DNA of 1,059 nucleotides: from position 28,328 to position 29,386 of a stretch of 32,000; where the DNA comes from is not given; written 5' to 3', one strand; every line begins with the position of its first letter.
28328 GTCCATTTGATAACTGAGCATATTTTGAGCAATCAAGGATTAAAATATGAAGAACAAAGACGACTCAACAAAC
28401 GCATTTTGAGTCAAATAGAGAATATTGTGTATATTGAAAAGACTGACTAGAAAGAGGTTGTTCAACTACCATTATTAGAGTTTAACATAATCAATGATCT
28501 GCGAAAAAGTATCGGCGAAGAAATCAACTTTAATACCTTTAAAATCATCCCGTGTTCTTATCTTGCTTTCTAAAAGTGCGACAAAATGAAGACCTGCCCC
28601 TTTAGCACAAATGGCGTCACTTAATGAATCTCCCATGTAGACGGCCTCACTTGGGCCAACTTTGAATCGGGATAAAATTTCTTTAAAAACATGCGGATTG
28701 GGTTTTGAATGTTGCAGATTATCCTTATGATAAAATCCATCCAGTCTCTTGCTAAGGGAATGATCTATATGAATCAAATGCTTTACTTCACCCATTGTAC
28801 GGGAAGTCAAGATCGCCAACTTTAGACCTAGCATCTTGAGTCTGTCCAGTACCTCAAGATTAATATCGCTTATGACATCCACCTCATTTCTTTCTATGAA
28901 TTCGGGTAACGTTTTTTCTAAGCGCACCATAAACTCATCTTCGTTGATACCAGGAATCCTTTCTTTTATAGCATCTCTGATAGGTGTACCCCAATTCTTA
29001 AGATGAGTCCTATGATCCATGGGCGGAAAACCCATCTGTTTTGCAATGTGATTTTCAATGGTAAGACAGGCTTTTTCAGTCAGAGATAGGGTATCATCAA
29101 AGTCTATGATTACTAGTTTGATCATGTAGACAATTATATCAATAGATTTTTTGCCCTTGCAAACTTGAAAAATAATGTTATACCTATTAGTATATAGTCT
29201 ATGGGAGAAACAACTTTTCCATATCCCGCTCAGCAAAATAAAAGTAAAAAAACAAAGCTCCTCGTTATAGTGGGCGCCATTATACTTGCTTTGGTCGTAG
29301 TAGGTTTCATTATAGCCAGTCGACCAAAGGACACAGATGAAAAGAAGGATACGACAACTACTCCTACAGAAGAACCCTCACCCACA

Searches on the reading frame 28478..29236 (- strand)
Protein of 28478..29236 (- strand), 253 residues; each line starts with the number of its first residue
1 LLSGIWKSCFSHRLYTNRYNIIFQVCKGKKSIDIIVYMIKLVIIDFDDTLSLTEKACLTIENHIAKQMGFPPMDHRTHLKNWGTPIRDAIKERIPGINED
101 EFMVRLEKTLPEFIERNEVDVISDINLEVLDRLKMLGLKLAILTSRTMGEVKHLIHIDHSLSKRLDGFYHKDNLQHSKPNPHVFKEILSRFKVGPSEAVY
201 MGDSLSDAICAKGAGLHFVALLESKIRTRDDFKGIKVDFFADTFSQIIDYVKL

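Call 56: search_protein_families(library=pfam, proteins=[window:28478-29236:-], max_evalue=0.001)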
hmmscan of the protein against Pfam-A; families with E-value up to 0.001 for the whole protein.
window:28478-29236:- (253 aa): 3 families
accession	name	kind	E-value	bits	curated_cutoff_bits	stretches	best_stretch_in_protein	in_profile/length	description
PF13419.12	HAD_2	-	3.2e-28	99.5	23.8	1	42-220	1-177/178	Haloacid dehalogenase-like hydrolase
PF00702.32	Hydrolase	-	2.1e-17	64.6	26.4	1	39-215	1-191/191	haloacid dehalogenase-like hydrolase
PF13242.12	Hydrolase_like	-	5.1e-08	33.2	22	1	177-245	3-73/75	HAD-hyrolase-like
